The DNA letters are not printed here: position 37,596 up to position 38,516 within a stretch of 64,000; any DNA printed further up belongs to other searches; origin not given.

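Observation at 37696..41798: TasA/CalY(camelysin)-like plus SipW locus with three divergent paralogs and two unknown membrane proteins, inserted between the yabE-like gene and spoVG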

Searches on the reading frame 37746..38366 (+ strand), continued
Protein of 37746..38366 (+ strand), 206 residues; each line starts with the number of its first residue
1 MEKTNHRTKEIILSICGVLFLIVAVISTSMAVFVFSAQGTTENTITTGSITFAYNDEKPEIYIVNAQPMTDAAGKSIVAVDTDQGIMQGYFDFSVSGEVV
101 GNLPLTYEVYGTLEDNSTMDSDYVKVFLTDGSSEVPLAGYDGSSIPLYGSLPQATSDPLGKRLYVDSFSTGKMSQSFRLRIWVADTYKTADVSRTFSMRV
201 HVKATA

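Call 40: search_protein_families(library=ncbifam, alignment_id=A2, max_evalue=10)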
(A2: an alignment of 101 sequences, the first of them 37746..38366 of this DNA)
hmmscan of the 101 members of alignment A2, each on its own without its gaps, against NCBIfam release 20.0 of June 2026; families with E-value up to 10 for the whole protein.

A. member 1, window:37746-38366:+ (206 aa): 1 family
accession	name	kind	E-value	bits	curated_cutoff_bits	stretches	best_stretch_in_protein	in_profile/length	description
NF053819.1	EF0750_LPXTG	subfamily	0.04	14.4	47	1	18-64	8-52/105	EF2685/EF0750 family sortase-dependent surface protein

B. families by the number of members that match (of 101 scanned): 90 families (the first 25 are shown)
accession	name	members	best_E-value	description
NF042931.1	SAG1386_EF1546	15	0.00037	SAG1386/EF1546 family surface-associated protein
TIGR04088.1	cognate_SipW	9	0.07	SipW-dependent-type signal peptide-containing protein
NF053819.1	EF0750_LPXTG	8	0.00017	EF2685/EF0750 family sortase-dependent surface protein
NF004285.1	PRK05696.1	8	0.00073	flagellar basal body-associated protein FliL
NF040942.2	hypo_ExtJ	8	0.033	selenite/tellurite reduction operon protein ExtJ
NF006283.1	PRK08455.1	6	0.0005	flagellar basal body-associated protein FliL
NF046066.1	BioflmMtrxTasA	6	0.0013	biofilm matrix protein TasA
NF045849.1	ICE_MMCAP2_0565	5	0.0012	Mbov_0395 family pilin-like conjugal transfer protein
NF038235.1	retron_Ec48_2TM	4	0.014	retron Ec48 family effector membrane protein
NF040912.1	SGM_5486_fam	4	0.075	SGM_5486 family transporter-associated protein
NF038218.1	IcmG_DotF_IVB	3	0.0042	type IVB secretion system protein IcmG/DotF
NF003425.0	PRK04897.1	3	0.011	zinc metalloprotease HtpX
NF012211.1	tand_rpt_95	3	0.027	tandem-95 repeat protein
TIGR02866.1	CoxB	3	0.046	cytochrome c oxidase subunit II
NF047441.1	Lepto_OmpL47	2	0.001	multi-beta-barrel domain surface protein OmpL47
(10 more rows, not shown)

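Call 41: search_protein_families(library=pfam, alignment_id=A2, max_evalue=10)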
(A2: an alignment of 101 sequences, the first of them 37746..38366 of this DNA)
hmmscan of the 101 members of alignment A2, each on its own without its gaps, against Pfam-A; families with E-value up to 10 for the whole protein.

A. member 1, window:37746-38366:+ (206 aa): 1 family
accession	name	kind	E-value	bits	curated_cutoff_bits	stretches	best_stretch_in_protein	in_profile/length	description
PF13273.12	DUF4064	-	0.009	16.7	32.1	1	7-59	2-42/102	Protein of unknown function (DUF4064)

B. families by the number of members that match (of 101 scanned): 118 families (the first 25 are shown)
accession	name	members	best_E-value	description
PF24284.1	DUF7472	15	0.0042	Family of unknown function (DUF7472)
PF11857.13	DUF3377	9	0.00086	Domain of unknown function (DUF3377)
PF13800.11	Sigma_reg_N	7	0.056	Sigma factor regulator N-terminal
PF14564.11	Membrane_bind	6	0.0052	Membrane binding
PF17870.6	Insulin_TMD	5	0.012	Insulin receptor trans-membrane segment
PF09716.15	ETRAMP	5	0.017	Malarial early transcribed membrane protein (ETRAMP)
PF07790.16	Pilin_N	5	0.026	Archaeal Type IV pilin, N-terminal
PF06024.17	Orf78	4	0.0078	Orf78 (ac78)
PF13273.12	DUF4064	4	0.009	Protein of unknown function (DUF4064)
PF21347.3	DUF3108_like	3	0.02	DUF3108-like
PF13786.12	DUF4179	3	0.23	Domain of unknown function (DUF4179)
PF15145.11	DUF4577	2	0.00089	Domain of unknown function (DUF4577)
PF17892.7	Cadherin_5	2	0.0063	Cadherin-like domain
PF14296.11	O-ag_pol_Wzy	2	0.011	O-antigen polysaccharide polymerase Wzy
PF00335.26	Tetraspanin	2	0.011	Tetraspanin family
PF12389.13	Peptidase_M73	2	0.1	Camelysin metallo-endopeptidase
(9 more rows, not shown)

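Call 42: predict_structure(alignment_id=A3)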
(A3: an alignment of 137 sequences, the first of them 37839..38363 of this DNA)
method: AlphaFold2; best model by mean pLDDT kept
length: 175 residues; sequences in the alignment: 137
mean_pLDDT: 77.9   pTM: 0.76
mean pLDDT of the five models: 77.9, 77.7, 77.0, 75.0, 74.4
residues with pLDDT >= 90: 56; 70-90: 74; 50-70: 26; < 50: 19
segments of 3 or more residues with pLDDT < 50: 1-19
pLDDT, mean of each block of 10 residues (from residue 1): 31 40 58 80 79 65 82 87 88 93 92 92 93 90 89 81 84 82
secondary structure, 60 per line:
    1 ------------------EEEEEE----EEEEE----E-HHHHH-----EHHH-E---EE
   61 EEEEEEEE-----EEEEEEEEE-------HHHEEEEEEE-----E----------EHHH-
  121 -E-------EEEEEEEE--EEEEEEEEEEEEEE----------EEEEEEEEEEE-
elements in order: E19-24 E29-33 H40-44 E59-68 E74-82 E93-99 E130-137 E140-153 E164-174

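Call 44: find_related_loci(query=A3, collection=genome_contigs, flank=7000)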
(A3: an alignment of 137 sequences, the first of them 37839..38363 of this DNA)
Query A3 (175 aa) in genome_contigs; peptide patterns used: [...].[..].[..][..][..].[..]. (x = any residue, [..] = any of these).
298 stretches matched a pattern; 211 encode a relative of the query (tblastn E <= 1e-3); the best 80 are kept; 78 distinct loci.
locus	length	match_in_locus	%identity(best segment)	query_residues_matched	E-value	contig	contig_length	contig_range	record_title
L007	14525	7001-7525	59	1-174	3e-69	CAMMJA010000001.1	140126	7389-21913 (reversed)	MAG: uncultured Tenericutes bacterium isolate ERR4836966_bin.3_MetaWRAP_v1.1_MAG genome assembly, contig: NODE_144_lengt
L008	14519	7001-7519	58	2-173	7e-64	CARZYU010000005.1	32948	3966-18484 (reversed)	MAG TPA_asm: uncultured Bacilli bacterium isolate MGBC142690 genome assembly, contig: MGBC142690.5, whole genome shotgun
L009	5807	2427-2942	55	1-171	4e-61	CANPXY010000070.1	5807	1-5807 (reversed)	MAG: uncultured Bacilli bacterium isolate Lapin-005__bin105 genome assembly, contig: Lapin-005__NODE_19882_length_5807_c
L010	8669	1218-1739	55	1-174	2e-60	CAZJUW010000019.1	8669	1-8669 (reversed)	MAG TPA_asm: uncultured Muribaculaceae bacterium isolate SRP222994_co1_5 genome assembly, contig: NODE_16963_length_8669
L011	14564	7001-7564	52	2-173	2e-58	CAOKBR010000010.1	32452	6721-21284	MAG TPA_asm: uncultured Tenericutes bacterium isolate SRR15604613_bin.59_metawrap_v1.3_MAG genome assembly, contig: NODE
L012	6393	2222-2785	51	2-173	1e-57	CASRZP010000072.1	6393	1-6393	MAG: uncultured Bacilli bacterium isolate extra-ERR2497921.18_1677795682 genome assembly, contig: NODE_2384_length_6393_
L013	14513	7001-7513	48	1-171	5e-53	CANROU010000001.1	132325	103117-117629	MAG: uncultured Bacilli bacterium isolate Lapin-019__bin48 genome assembly, contig: Lapin-019__NODE_35_length_132325_cov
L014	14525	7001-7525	47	2-175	3e-46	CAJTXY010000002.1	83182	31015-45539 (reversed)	MAG TPA_asm: uncultured Bacilli bacterium isolate MGBC119817 genome assembly, contig: MGBC119817.2, whole genome shotgun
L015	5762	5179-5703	46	1-175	2e-45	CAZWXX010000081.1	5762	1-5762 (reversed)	MAG TPA_asm: uncultured Muribaculaceae bacterium isolate SRP287540_co1_66 genome assembly, contig: NODE_15179_length_576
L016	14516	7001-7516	47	2-175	2e-45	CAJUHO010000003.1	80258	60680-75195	MAG TPA_asm: uncultured Bacilli bacterium isolate MGBC137871 genome assembly, contig: MGBC137871.3, whole genome shotgun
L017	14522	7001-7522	44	2-175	2e-45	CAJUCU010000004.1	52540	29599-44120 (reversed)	MAG TPA_asm: uncultured Bacilli bacterium isolate MGBC117562 genome assembly, contig: MGBC117562.4, whole genome shotgun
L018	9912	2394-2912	44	1-174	5e-45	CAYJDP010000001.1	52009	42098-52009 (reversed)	MAG TPA_asm: uncultured Muribaculaceae bacterium isolate ERP123703_co1_219 genome assembly, contig: NODE_591_length_5200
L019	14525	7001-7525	42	1-173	3e-43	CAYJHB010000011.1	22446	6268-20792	MAG TPA_asm: uncultured Muribaculaceae bacterium isolate ERP123703_co2_122 genome assembly, contig: NODE_1442_length_224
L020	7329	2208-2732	40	1-173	7e-41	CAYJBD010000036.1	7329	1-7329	MAG TPA_asm: uncultured Muribaculaceae bacterium isolate ERP123703_co1_221 genome assembly, contig: NODE_10685_length_73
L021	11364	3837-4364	44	1-175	3e-40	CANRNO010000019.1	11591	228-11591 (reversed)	MAG: uncultured Bacilli bacterium isolate Lapin-020__bin61 genome assembly, contig: Lapin-020__NODE_8030_length_11591_co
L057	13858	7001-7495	32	1-171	3e-22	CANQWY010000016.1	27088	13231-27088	MAG: uncultured Bacilli bacterium isolate Lapin-012__bin84 genome assembly, contig: Lapin-012__NODE_2633_length_27088_co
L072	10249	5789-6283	31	1-173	1e-20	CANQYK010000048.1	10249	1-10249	MAG: uncultured Bacilli bacterium isolate Lapin-015__bin28 genome assembly, contig: Lapin-015__NODE_6786_length_10249_co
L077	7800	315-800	31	2-170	3e-20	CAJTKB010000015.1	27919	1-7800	MAG TPA_asm: uncultured Bacilli bacterium isolate MGBC103219 genome assembly, contig: MGBC103219.15, whole genome shotgu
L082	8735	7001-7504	30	1-173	7e-20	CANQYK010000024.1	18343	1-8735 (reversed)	MAG: uncultured Bacilli bacterium isolate Lapin-015__bin28 genome assembly, contig: Lapin-015__NODE_2826_length_18343_co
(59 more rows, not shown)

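Call 53: fold_search(model_id=the predicted structure, library=pdb)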
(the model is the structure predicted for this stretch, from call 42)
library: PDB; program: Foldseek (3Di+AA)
matches with E <= 10: 1375; with E <= 0.001: 0
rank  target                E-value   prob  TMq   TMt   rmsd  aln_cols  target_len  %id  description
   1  8jmr_A                1.5e-03  0.97  0.37  0.37  11.8       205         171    8  Crystal structure of hinokiresinol synthase in complex with 1,7-bis(4-hydroxyphenyl)hepta-1,6-dien-3-one (released 2023-12-20)
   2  4b5z                  1.9e-03  0.57  0.20  0.13  15.9       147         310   12  Structure of the apo-rFnBPA(189-505) from Staphylococcus aureus (released 2013-10-09)
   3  8e2f                  2.8e-03  0.82  0.28  0.09  15.1       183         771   11  Cryo-EM structure of N-terminal arm of BIRC6 (from local refinement 2) (released 2023-02-15)
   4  8jmq_B                3.5e-03  0.93  0.36  0.36  11.6       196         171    9  Crystal structure of hinokiresinol synthase (released 2023-12-20)
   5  8p4l_A                3.5e-03  0.41  0.21  0.09  14.9       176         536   10  Beta-N-acetylgalactosaminidase from Niabella aurantiaca (released 2024-01-17)
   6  2df7_P                4.4e-03  0.96  0.39  0.20  12.3       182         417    8  Crystal structure of infectious bursal disease virus VP2 subviral particle (released 2006-06-27)
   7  6om1_C                6.1e-03  0.60  0.25  0.10  10.5       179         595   11  Crystal structure of an atypical integrin (released 2019-12-11)
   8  9fxa_K                6.9e-03  0.93  0.36  0.39   9.7       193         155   10  Cryo-EM structure of the type 1 pilus rod as part of the FimI-bound usher complex (FimDHGFAnIC - body 1) (released 2025-06-04)
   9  4um8_C                7.3e-03  0.75  0.28  0.12  10.1       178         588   10  Crystal structure of alpha V beta 6 (released 2014-11-12)
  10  9vak_A                7.3e-03  0.41  0.25  0.26  12.5       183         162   10  Carbohydrate-binding module 32 of LnbB from Bifidobacterium bifidum, LNB complex (released 2025-08-13)
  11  5n2b_A                8.2e-03  0.90  0.34  0.38   9.7       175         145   11  The crystal structure of Burkholderia pseudomallei antigen and type I fimbria protein BPSL1626. (released 2018-01-17)
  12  5iqo_A                8.6e-03  0.98  0.33  0.41   6.0       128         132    9  Crystal structure of the E. coli type 1 pilus subunit FimG (engineered variant with substitutions Q134E and S138E; N-t (released 2016-07-06)
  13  3me0_B                8.6e-03  0.84  0.30  0.37  11.1       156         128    9  Structure of the E. coli chaperone PAPD in complex with the pilin domain of the PapGII adhesin (released 2011-04-27)
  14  3nru_D                8.6e-03  0.54  0.25  0.26  12.3       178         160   10  Ligand binding domain of EPHA7 (released 2010-12-08)
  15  7yaq                  9.1e-03  0.91  0.31  0.35   8.9       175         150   10  Phloem lectin (PP2)C34S mutant (released 2023-03-08)
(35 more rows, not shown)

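Call 72: list_cluster_members(proteins=[P0047, P0059, P0134, P0124, P0048, P0071, P0028, P0032, P0147, P0083])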
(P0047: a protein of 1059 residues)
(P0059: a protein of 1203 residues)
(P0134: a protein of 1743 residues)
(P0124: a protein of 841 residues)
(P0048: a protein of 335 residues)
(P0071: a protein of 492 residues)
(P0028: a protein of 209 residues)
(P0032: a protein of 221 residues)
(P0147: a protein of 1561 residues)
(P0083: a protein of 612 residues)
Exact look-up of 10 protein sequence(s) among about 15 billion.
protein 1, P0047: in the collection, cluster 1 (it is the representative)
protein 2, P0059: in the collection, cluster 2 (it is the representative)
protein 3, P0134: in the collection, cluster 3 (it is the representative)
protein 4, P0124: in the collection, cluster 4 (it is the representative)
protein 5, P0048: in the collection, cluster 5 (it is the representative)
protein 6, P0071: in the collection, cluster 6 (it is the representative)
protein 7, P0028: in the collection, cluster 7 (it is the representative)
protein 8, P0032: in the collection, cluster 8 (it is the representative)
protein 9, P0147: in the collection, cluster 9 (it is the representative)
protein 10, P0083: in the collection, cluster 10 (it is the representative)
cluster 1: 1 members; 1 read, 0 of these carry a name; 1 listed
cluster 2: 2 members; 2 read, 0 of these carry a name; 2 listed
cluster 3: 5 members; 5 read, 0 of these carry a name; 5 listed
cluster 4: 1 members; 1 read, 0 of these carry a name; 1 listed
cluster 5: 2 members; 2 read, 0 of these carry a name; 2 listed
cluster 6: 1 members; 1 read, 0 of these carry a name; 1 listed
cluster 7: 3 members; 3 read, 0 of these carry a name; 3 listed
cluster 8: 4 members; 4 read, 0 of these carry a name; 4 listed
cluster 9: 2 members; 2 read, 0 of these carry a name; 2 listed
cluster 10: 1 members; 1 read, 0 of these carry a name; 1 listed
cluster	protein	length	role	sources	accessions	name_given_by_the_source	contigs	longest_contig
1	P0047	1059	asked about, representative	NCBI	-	-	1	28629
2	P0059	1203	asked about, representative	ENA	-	-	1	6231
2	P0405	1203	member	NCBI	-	-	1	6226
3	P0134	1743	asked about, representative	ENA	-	-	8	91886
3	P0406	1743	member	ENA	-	-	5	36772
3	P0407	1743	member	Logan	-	-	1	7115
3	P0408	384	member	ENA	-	-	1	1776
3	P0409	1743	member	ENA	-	-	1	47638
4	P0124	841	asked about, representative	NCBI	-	-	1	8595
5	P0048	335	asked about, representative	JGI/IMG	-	-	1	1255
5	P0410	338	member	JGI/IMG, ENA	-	-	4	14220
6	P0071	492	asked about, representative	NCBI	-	-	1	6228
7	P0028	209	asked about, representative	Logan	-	-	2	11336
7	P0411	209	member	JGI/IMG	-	-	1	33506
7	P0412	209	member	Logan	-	-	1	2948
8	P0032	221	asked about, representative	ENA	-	-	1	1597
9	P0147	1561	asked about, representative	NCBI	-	-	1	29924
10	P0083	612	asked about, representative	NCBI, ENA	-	-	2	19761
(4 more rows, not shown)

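Call 73: find_encoding_contigs(protein=P0134, flank=9000, max_places=2)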
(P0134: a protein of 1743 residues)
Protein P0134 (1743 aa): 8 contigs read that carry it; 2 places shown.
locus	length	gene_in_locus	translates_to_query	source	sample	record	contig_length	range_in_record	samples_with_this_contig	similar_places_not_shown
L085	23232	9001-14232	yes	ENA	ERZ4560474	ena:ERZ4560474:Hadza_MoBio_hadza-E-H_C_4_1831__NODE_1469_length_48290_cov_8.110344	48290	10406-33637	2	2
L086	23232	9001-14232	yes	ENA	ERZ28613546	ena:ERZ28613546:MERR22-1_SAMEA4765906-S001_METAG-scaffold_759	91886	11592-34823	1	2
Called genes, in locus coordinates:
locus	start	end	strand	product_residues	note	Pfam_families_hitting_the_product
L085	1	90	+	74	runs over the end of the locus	PF00403:HMA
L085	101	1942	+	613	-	PF00122:E1-E2_ATPase, PF00702:Hydrolase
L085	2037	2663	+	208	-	-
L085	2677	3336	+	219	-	PF14378:PAP2_3 (weak), PF01569:PAP2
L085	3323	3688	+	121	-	PF01219:DAGK_prokar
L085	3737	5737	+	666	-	PF00501:AMP-binding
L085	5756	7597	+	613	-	PF00512:HisKA, PF02518:HATPase_c, PF00072:Response_reg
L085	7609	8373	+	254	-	PF00072:Response_reg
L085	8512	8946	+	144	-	-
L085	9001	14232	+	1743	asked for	PF09479:Flg_new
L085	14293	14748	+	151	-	-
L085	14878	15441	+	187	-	-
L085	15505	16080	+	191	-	-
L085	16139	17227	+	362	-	PF02684:LpxB, PF03033:Glyco_transf_28, PF00534:Glycos_transf_1 (weak), PF04101:Glyco_tran_28_C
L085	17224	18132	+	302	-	PF01565:FAD_binding_4, PF02873:MurB_C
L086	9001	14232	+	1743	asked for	PF09479:Flg_new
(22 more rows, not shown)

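Call 80: search_protein_families(library=pfam, proteins=[P0019, P0023, P0024, P0025, P0043, P0050, P0055, P0064, P0103, P0120], max_evalue=0.5)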
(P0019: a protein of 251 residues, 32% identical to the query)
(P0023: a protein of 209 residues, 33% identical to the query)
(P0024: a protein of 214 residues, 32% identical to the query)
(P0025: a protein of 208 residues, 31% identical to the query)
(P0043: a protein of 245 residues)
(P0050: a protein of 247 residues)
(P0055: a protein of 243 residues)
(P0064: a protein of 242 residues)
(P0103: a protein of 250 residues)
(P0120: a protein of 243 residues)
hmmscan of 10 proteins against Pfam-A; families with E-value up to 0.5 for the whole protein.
P0019 (251 aa): 5 families
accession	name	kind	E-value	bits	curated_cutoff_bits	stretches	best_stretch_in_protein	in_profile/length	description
PF09716.15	ETRAMP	-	0.074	13.5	29.1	1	2-43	30-73/81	Malarial early transcribed membrane protein (ETRAMP)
PF20185.3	DUF6548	-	0.15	12.4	27.3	1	5-42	120-157/164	Family of unknown function (DUF6548)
PF22812.1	CR_prot_dom_plant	-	0.19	12.6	34.1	0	21-47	38-66/71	Plant cysteine-rich protein domain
PF20225.4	DUF6584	-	0.28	11.7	27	1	5-43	128-166/171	Family of unknown function (DUF6584)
PF15012.11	DUF4519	-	0.32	11.6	27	0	4-41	8-49/56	Domain of unknown function (DUF4519)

P0023 (209 aa): 1 family
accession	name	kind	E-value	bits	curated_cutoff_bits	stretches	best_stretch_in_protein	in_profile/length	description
PF18277.6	AbrB_C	-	0.24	11.6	22.8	0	7-20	18-31/37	AbrB C-terminal domain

P0024 (214 aa): 3 families
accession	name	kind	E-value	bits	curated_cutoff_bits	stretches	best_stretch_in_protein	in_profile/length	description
PF24801.1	FNIII-A_GpJ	-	0.031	14.9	27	1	147-209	2-64/126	Tip attachment protein J,FNIII-A domain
PF05223.17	MecA_N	-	0.17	12.6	22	0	107-164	16-73/117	NTF2-like N-terminal transpeptidase domain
PF24284.1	DUF7472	-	0.2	12.3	27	1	2-38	4-42/65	Family of unknown function (DUF7472)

P0025 (208 aa): 0 families

P0043 (245 aa): 3 families
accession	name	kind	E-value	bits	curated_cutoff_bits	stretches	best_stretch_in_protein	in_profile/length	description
PF24284.1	DUF7472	-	0.043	14.4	27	1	21-53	8-39/65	Family of unknown function (DUF7472)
PF17963.7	Big_9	-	0.08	14.3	23.6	1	66-135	12-80/89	Bacterial Ig domain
PF09889.16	DUF2116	-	0.14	12.6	26.8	1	9-39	26-56/59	Probable treble clef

P0050 (247 aa): 2 families
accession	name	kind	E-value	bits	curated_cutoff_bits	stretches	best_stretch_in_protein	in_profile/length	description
PF17892.7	Cadherin_5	-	0.0063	16.8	26.5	1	91-128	45-82/98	Cadherin-like domain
PF13800.11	Sigma_reg_N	-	0.14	12.8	26.3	1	16-65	11-61/91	Sigma factor regulator N-terminal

P0055 (243 aa): 0 families

P0064 (242 aa): 2 families
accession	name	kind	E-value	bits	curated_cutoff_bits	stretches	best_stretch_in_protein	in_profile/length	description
PF24284.1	DUF7472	-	0.039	14.6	27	1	7-33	4-32/65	Family of unknown function (DUF7472)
PF17638.7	UL42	-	0.3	11.5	25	0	20-52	87-120/125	HCMV UL42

P0103 (250 aa): 0 families

P0120 (243 aa): 0 families
